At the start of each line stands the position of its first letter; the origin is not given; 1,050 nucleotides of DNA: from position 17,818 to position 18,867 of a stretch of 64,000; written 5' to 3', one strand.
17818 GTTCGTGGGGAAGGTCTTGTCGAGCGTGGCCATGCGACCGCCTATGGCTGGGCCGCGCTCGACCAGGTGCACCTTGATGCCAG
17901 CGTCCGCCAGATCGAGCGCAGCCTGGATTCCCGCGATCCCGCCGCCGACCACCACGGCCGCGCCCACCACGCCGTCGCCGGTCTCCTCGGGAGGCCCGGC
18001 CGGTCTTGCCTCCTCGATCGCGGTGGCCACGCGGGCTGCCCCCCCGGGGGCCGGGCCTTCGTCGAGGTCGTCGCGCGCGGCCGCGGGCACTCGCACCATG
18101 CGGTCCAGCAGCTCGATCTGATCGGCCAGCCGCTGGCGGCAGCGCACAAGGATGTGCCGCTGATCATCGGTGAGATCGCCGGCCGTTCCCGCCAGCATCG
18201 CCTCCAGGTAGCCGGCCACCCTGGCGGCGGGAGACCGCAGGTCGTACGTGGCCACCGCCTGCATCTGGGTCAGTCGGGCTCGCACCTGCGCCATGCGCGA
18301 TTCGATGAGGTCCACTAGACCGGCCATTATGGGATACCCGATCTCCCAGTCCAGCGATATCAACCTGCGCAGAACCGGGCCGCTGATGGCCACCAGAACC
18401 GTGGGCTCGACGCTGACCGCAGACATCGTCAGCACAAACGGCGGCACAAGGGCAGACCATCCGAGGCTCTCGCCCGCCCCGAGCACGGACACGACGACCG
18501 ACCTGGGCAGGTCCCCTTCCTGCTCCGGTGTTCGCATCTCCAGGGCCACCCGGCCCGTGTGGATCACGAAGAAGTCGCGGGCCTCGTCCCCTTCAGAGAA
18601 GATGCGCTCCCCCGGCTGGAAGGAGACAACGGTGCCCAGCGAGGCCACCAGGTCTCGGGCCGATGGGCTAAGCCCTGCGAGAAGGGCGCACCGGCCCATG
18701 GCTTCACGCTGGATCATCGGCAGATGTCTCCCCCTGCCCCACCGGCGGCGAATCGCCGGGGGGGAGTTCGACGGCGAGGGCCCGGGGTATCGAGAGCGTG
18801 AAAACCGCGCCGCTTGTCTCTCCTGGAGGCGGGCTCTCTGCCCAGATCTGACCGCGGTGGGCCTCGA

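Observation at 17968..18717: His-less copy of the neighbouring kinase's sensor and dimerisation region fused in frame to the electron-bifurcating HdrA subunit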

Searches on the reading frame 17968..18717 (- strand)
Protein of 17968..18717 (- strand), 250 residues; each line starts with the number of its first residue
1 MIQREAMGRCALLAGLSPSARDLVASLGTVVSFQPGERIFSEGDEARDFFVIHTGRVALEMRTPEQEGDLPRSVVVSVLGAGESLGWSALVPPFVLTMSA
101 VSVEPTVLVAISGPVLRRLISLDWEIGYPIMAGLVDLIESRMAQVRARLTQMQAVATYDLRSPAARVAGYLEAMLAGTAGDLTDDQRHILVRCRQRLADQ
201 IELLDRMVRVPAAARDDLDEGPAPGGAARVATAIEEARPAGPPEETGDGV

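Call 6: find_homologous_proteins(query=window:17968-18717:-, max_evalue=0.00001)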
Query window:17968-18717:- (250 aa): 8 proteins with E <= 0.00001 among 8000 candidates.
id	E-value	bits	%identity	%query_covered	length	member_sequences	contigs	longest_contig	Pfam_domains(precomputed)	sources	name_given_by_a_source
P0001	3.1e-19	88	36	57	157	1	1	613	PF00027.36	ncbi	-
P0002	4.7e-16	77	34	60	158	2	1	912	PF00027.36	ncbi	-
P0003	2.7e-15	75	33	60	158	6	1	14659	PF00027.36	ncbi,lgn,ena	-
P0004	6.7e-14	70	31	60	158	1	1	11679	PF00027.36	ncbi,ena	-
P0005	8.9e-11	60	36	46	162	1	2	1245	PF00027.36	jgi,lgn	-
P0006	6.4e-10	57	31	56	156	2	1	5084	PF00027.36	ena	-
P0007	9.3e-9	53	30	64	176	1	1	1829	PF00027.36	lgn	-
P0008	2.1e-8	52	32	62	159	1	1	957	PF00027.36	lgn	-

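Call 8: find_related_loci(query=window:18073-18717:-, collection=genome_contigs, flank=10000)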
Query window:18073-18717:- (215 aa) in genome_contigs; peptide patterns used: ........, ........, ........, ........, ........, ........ (x = any residue, [..] = any of these).
161 stretches matched a pattern; 8 encode a relative of the query (tblastn E <= 1e-3); 8 distinct loci.
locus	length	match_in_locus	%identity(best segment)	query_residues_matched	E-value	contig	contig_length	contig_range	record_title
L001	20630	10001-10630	85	1-210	2e-116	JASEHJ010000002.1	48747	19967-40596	MAG: bacterium isolate Yes70-20 NODE_2_length_48747_cov_6.013514, whole genome shotgun sequence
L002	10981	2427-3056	84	1-210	7e-116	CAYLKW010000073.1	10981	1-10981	MAG TPA_asm: uncultured bacterium isolate SRP257756_co1_1 genome assembly, contig: NODE_5410_length_10981_cov_12.521417,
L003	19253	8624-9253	84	1-210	3e-115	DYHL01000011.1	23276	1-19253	MAG TPA_asm: Candidatus Nitrosymbiomonas sp. isolate DR5_67_8 Afr_mines_DR5_294_length_23276_cov_3_191206, whole genome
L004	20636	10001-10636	68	1-212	4e-93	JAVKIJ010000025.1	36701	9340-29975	MAG: Candidatus Fervidifonticultor quintus isolate JZ-2_201803_bins_44 JZ-2_201803_bins_44_scaffold_25, whole genome sho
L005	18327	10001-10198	35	144-204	2e-7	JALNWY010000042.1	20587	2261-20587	MAG: Deltaproteobacteria bacterium isolate SO_2016_LW2 bin 6 scaffold04774_LW138R_2016, whole genome shotgun sequence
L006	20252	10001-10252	29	125-208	1e-6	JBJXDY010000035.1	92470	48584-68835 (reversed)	MAG: Dongiaceae bacterium isolate P.bin.51 k127_4328991, whole genome shotgun sequence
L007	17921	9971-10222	29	125-208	1e-6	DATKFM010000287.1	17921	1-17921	MAG TPA_asm: Verrucomicrobiia bacterium isolate SMAG_U14525 k141_2325277, whole genome shotgun sequence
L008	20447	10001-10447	24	7-167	8e-5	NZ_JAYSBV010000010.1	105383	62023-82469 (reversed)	MAG: Zoogloea sp. isolate XM6_XAHMGE1bin.30 NODE_139_length_105383_cov_4.921620, whole genome shotgun sequence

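Call 15: search_protein_representatives(protein=window:17968-18717:-)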
Query: 250 residues. Proteins with E-value up to 0.001 (for the whole library): 3074; up to 1e-10: 431; up to 1e-30: 7. The best 150 are listed.
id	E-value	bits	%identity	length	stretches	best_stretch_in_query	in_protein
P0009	4.9e-80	285.0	33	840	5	12-144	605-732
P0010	3.9e-38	147.8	29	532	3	14-145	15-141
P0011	1.8e-37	145.7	35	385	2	7-162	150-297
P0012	8.5e-34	133.6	38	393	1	4-218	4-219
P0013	4.5e-33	131.3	33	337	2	4-153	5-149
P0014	1.3e-31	126.5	34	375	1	4-221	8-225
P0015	7.3e-31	124.0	36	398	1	14-215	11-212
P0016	3.3e-30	121.9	34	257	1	5-212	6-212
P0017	4.1e-29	118.3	31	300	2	5-145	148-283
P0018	1.7e-28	116.3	31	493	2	10-145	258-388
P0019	7.5e-28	114.2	31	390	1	8-211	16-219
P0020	3.9e-27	111.8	32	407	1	5-209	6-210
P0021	1.7e-26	109.8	30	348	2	14-156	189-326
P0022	5.8e-26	108.0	33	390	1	5-209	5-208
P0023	1.7e-25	106.5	31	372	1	3-210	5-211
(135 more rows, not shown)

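Call 21: find_related_loci(query=A1, collection=metagenome_contigs, flank=8000)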
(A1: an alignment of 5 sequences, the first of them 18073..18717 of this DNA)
Query A1 (215 aa) in metagenome_contigs; peptide patterns used: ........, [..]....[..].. (x = any residue, [..] = any of these).
58 stretches matched a pattern; 5 encode a relative of the query (tblastn E <= 1e-3); 5 distinct loci.
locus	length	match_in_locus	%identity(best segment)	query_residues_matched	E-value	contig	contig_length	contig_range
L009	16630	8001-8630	86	1-210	4e-117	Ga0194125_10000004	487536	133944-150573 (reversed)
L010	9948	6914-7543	85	1-210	6e-116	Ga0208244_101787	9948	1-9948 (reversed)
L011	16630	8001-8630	86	1-210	4e-117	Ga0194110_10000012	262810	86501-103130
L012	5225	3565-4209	67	1-214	4e-95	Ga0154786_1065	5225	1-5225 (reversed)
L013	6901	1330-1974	67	1-214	4e-95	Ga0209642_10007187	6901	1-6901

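Call 31: search_solved_structures(query=window:17968-18717:-, max_evalue=0.01, show_alignments=2)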
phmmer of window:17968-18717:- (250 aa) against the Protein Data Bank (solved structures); distinct sequences matched with E-value up to 0.01: 35.
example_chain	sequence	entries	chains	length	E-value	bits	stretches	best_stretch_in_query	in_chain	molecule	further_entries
9ya0_MA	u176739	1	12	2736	6.8e-08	35.7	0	16-62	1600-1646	PCR12, TGME49_219070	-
7lz4_A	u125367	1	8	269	3.1e-06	30.3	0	4-118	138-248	cAMP-dependent protein kinase type I-alpha regulatory subunit, N-terminally processed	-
5jr7_B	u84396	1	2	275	3.3e-06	30.2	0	4-118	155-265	cAMP-dependent protein kinase type I-alpha regulatory subunit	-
1ne4_A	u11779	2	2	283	3.6e-06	30.1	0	4-118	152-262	cAMP-dependent protein kinase type I-alpha regulatory chain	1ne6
1rgs_A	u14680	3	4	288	3.8e-06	30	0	4-118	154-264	CAMP DEPENDENT PROTEIN KINASE | cAMP-dependent protein kinase type I-alpha regulatory chain | cAMP-dependent protein kinase type I-alpha regulatory subunit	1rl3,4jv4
4x6r_B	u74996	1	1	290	3.8e-06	30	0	4-118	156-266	cAMP-dependent protein kinase type I-alpha regulatory subunit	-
2qcs_B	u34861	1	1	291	3.9e-06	30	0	4-118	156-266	cAMP-dependent protein kinase type I-alpha regulatory subunit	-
4byy_A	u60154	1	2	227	8.3e-06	28.9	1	4-150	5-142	TRANSCRIPTIONAL REGULATOR, CRP/FNR FAMILY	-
4cyd_A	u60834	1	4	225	8.5e-06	28.9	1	5-150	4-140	PROBABLE TRANSCRIPTION REGULATOR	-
4mx3_A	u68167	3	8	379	9.1e-06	28.8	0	4-118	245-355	cAMP-dependent protein kinase type I-alpha regulatory subunit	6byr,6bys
6no7_B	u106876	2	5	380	9.1e-06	28.8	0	4-118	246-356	cAMP-dependent protein kinase type I-alpha regulatory subunit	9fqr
3h3z_A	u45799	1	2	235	9.9e-06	28.7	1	6-156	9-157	Cyclic nucleotide-binding protein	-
3fx3_A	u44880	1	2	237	1e-05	28.6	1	6-156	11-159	Cyclic nucleotide-binding protein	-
3r6s_A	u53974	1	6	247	1.1e-05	28.6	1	4-150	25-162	transcription regulator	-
9edd_B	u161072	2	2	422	1.2e-05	28.4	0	4-118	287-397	cAMP-dependent protein kinase type I-alpha regulatory subunit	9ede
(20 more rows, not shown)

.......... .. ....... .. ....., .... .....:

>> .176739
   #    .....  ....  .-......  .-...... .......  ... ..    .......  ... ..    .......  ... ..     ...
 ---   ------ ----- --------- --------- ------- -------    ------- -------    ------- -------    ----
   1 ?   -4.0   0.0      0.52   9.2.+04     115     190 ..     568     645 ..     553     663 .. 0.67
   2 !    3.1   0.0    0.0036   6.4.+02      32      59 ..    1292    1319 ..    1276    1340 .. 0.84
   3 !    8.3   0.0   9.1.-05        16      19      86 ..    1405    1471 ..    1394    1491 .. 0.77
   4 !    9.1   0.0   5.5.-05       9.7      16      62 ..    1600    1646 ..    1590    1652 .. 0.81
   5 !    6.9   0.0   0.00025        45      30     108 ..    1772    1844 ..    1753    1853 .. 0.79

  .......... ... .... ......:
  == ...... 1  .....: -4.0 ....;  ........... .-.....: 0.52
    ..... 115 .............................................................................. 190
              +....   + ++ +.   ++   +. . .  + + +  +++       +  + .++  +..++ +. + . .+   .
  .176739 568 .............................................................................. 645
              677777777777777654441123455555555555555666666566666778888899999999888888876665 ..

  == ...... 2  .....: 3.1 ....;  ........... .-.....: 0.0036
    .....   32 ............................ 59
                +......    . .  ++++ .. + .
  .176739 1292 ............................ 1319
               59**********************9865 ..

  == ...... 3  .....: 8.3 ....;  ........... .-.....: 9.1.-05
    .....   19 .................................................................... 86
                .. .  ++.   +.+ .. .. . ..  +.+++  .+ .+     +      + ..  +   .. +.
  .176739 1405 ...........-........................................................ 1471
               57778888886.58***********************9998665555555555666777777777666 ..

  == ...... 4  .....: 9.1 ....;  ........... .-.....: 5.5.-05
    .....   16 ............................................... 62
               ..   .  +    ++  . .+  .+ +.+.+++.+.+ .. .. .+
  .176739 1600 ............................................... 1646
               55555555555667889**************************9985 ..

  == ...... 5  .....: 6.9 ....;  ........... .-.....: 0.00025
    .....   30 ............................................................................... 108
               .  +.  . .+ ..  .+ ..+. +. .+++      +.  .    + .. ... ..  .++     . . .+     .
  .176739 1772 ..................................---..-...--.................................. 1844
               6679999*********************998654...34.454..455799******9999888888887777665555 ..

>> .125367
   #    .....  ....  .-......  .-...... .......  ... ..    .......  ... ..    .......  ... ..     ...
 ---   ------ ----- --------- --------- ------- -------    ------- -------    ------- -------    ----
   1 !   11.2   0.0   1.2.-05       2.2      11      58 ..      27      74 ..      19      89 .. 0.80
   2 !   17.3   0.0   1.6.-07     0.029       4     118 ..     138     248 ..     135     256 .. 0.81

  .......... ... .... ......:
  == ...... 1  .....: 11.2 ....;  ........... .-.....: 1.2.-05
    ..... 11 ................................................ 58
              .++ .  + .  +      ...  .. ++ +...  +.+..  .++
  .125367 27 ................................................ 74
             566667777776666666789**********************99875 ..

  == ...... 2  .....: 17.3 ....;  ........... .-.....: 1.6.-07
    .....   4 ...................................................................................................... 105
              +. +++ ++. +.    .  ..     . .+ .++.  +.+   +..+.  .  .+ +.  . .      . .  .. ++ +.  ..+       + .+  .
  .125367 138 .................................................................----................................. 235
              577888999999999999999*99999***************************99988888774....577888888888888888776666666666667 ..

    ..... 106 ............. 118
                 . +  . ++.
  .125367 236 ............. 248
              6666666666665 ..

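Call 34: search_protein_families(library=pfam, alignment_id=A2, max_evalue=1)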
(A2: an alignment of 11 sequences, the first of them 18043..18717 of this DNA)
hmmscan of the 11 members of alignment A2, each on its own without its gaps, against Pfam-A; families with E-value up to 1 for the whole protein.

A. member 1, window:18043-18717:- (225 aa): 2 families
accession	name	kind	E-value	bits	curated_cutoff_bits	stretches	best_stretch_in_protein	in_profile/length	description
PF00027.35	cNMP_binding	-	1.1e-13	51.4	27.5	1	31-121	2-87/89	Cyclic nucleotide-binding domain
PF00512.31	HisKA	-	0.0072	16.8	26.9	1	149-207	2-57/66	His Kinase A (phospho-acceptor) domain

B. families by the number of members that match (of 11 scanned): 8 families
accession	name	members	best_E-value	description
PF00027.35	cNMP_binding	11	1.1e-16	Cyclic nucleotide-binding domain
PF00512.31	HisKA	6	2.7e-12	His Kinase A (phospho-acceptor) domain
PF20058.4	DUF6457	2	0.0082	Domain of unknown function (DUF6457)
PF13432.12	TPR_16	1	0.008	Tetratricopeptide repeat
PF16566.10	CREPT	1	0.074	Cell-cycle alteration and expression-elevated protein in tumour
PF19984.4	DUF6420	1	0.16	Family of unknown function (DUF6420)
PF05926.16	Phage_GPL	1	0.17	Phage head completion protein (GPL)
PF09278.17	MerR-DNA-bind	1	0.19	MerR, DNA binding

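Call 42: predict_structure(alignment_id=A2)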
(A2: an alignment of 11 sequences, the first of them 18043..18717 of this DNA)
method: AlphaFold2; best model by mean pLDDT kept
length: 225 residues; sequences in the alignment: 11
mean_pLDDT: 81.7   pTM: 0.63
mean pLDDT of the five models: 81.7, 79.7, 78.8, 76.6, 65.4
residues with pLDDT >= 90: 105; 70-90: 77; 50-70: 26; < 50: 17
segments of 3 or more residues with pLDDT < 50: 211-225
pLDDT, mean of each block of 10 residues (from residue 1): 92 91 94 94 78 93 57 72 87 68 95 92 92 85 75 78 87 88 92 91 76 38 39
secondary structure, 60 per line:
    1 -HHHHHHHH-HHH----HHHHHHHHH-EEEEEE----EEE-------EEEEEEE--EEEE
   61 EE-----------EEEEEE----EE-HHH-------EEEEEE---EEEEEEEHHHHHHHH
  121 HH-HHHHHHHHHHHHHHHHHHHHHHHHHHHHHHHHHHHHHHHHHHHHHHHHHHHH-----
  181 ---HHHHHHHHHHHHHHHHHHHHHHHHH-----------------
elements in order: H2-9 H18-26 E28-33 E38-40 E48-54 E57-62 E74-79 E97-102 E106-112 H113-122 H124-175 H184-208

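Call 46: fold_search(model_id=the predicted structure, library=pdb)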
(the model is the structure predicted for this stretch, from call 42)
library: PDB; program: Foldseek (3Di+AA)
matches with E <= 10: 1082; with E <= 0.001: 590
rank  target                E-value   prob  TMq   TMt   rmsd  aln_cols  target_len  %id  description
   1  3fx3_A                3.7e-10  1.00  0.50  0.52  14.7       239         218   24  Structure of a putative cAMP-binding regulatory protein from Silicibacter pomeroyi DSS-3 (released 2009-03-24)
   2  4byy_A                5.0e-10  1.00  0.53  0.53  14.6       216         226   19  Apo GlxR (released 2014-07-30)
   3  3h3z_A                5.6e-10  1.00  0.50  0.50   4.2       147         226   28  Crystal structure of a putative cyclic nucleotide binding protein (spoa0323) from ruegeria pomeroyi dss-3 at 2.35 A re (released 2009-05-05)
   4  3h3z_B                6.6e-10  1.00  0.50  0.49  15.5       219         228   25  Crystal structure of a putative cyclic nucleotide binding protein (spoa0323) from ruegeria pomeroyi dss-3 at 2.35 A re (released 2009-05-05)
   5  3fx3_B                6.6e-10  1.00  0.50  0.49  15.1       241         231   22  Structure of a putative cAMP-binding regulatory protein from Silicibacter pomeroyi DSS-3 (released 2009-03-24)
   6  3d0s_B                8.9e-10  1.00  0.54  0.56  14.1       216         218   20  cAMP receptor protein from m.tuberculosis, cAMP-free form (released 2009-02-03)
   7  4cyd_A                1.1e-09  1.00  0.52  0.52  14.5       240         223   18  GlxR bound to cAMP (released 2014-12-17)
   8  4byy_B                1.3e-09  1.00  0.50  0.56  14.3       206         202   20  Apo GlxR (released 2014-07-30)
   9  4a2u_F                1.3e-09  1.00  0.52  0.52  14.7       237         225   19  CRP(CAP) from Myco. Tuberculosis, with cAMP (released 2012-10-10)
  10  3i54_D                1.8e-09  1.00  0.48  0.48   9.8       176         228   23  Crystal structure of MtbCRP in complex with cAMP (released 2009-09-08)
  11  3r6s_F                2.4e-09  1.00  0.52  0.53   3.3       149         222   21  Crystal structure of GlxR transcription factor from Corynebacterium glutamicum with cAMP (released 2012-03-28)
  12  4ev0_A                3.0e-09  1.00  0.51  0.54   9.0       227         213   20  Crystal Structure of Thermus thermophilus Catabolite Activator Protein (released 2012-06-20)
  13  3h3u_B                3.2e-09  1.00  0.53  0.55   3.6       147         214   23  Crystal structure of CRP (cAMP receptor Protein) from Mycobacterium tuberculosis (released 2010-02-02)
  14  4a2u_H                3.2e-09  1.00  0.55  0.55   6.9       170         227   21  CRP(CAP) from Myco. Tuberculosis, with cAMP (released 2012-10-10)
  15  3r6s_A                3.2e-09  1.00  0.54  0.54  14.1       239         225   20  Crystal structure of GlxR transcription factor from Corynebacterium glutamicum with cAMP (released 2012-03-28)
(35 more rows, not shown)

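Call 62: find_encoding_contigs(protein=P0015, flank=6000, max_places=2)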
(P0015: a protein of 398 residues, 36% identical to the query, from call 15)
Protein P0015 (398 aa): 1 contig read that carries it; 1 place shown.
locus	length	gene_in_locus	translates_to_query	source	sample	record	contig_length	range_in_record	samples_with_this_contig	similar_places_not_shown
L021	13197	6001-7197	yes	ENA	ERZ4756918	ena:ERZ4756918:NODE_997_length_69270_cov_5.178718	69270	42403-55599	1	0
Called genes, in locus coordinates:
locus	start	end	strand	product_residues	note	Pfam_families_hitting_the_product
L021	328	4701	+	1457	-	PF14691:Fer4_20, PF07992:Pyr_redox_2, PF12831:FAD_oxidored (weak), PF13450:NAD_binding_8, PF13738:Pyr_redox_3 (weak), PF07992:Pyr_redox_2, PF00890:FAD_binding_2 (weak), PF07992:Pyr_redox_2, +15 more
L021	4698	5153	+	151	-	PF02662:FlpD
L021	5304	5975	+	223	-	PF12225:DUF5981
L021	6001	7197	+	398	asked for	PF00027:cNMP_binding, PF00512:HisKA, PF02518:HATPase_c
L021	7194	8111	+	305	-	PF02219:MTHFR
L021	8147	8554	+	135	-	PF00072:Response_reg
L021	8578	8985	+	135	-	PF00072:Response_reg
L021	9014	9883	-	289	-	PF02219:MTHFR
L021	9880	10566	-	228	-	PF12225:DUF5981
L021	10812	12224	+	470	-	PF13183:Fer4_8, PF13187:Fer4_9, PF13534:Fer4_17, PF02754:CCG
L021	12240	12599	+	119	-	PF01648:ACPS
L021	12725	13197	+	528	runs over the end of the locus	PF03853:YjeF_N, PF01256:Carb_kinase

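Call 63: find_encoding_contigs(protein=P0014, flank=6000, max_places=2)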
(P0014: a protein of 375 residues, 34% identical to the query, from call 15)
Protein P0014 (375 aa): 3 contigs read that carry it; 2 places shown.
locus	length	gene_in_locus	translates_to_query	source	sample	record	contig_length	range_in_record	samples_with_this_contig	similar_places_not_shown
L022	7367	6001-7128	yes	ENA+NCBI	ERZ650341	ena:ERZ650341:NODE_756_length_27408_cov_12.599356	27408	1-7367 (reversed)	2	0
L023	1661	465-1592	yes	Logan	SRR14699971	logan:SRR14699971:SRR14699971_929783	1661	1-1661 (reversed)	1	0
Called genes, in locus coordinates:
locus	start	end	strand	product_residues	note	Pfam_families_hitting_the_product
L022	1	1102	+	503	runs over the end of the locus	PF02874:ATP-synt_ab_N, PF00006:ATP-synt_ab, PF00306:ATP-synt_ab_C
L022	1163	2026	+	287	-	PF00231:ATP-synt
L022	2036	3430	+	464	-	PF02874:ATP-synt_ab_N, PF00006:ATP-synt_ab, PF22919:ATP-synt_VA_C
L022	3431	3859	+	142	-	PF02823:ATP-synt_DE_N, PF00401:ATP-synt_DE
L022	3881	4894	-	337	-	PF00044:Gp_dh_N, PF02800:Gp_dh_C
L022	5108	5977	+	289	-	PF02219:MTHFR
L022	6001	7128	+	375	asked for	PF00027:cNMP_binding, PF00512:HisKA, PF02518:HATPase_c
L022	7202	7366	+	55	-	?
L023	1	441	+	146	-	?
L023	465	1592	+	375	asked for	PF00027:cNMP_binding, PF00512:HisKA, PF02518:HATPase_c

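Call 64: find_encoding_contigs(protein=P0022, flank=6000, max_places=1)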
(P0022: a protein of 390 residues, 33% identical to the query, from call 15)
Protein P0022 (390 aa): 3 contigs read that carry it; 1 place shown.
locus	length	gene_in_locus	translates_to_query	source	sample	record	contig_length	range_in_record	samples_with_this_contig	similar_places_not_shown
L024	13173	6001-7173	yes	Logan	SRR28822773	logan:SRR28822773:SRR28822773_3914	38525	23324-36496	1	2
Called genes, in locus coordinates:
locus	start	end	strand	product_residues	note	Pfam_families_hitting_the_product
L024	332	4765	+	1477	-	PF12831:FAD_oxidored (weak), PF14691:Fer4_20, PF07992:Pyr_redox_2, PF13450:NAD_binding_8 (weak), PF00070:Pyr_redox (weak), PF07992:Pyr_redox_2, PF00890:FAD_binding_2 (weak), PF07992:Pyr_redox_2, +14 more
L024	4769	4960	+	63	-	PF02662:FlpD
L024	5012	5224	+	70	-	PF02662:FlpD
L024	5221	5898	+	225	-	PF12225:DUF5981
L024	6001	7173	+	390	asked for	PF00027:cNMP_binding, PF00512:HisKA, PF02518:HATPase_c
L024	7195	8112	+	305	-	PF02219:MTHFR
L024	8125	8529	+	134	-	PF00072:Response_reg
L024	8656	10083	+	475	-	PF13183:Fer4_8, PF13187:Fer4_9, PF13534:Fer4_17, PF02754:CCG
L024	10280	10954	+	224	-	PF00111:Fer2, PF13510:Fer2_4, PF12837:Fer4_6 (faint), PF10588:NADH-G_4Fe-4S_3, PF14697:Fer4_21 (weak), PF22117:Fer4_Nqo3, PF12838:Fer4_7, PF13187:Fer4_9 (weak), +3 more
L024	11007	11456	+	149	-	PF01257:2Fe-2S_thioredx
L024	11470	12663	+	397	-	PF01512:Complex1_51K, PF10531:SLBB, PF10589:NADH_4Fe-4S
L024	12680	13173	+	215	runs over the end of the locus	PF12225:DUF5981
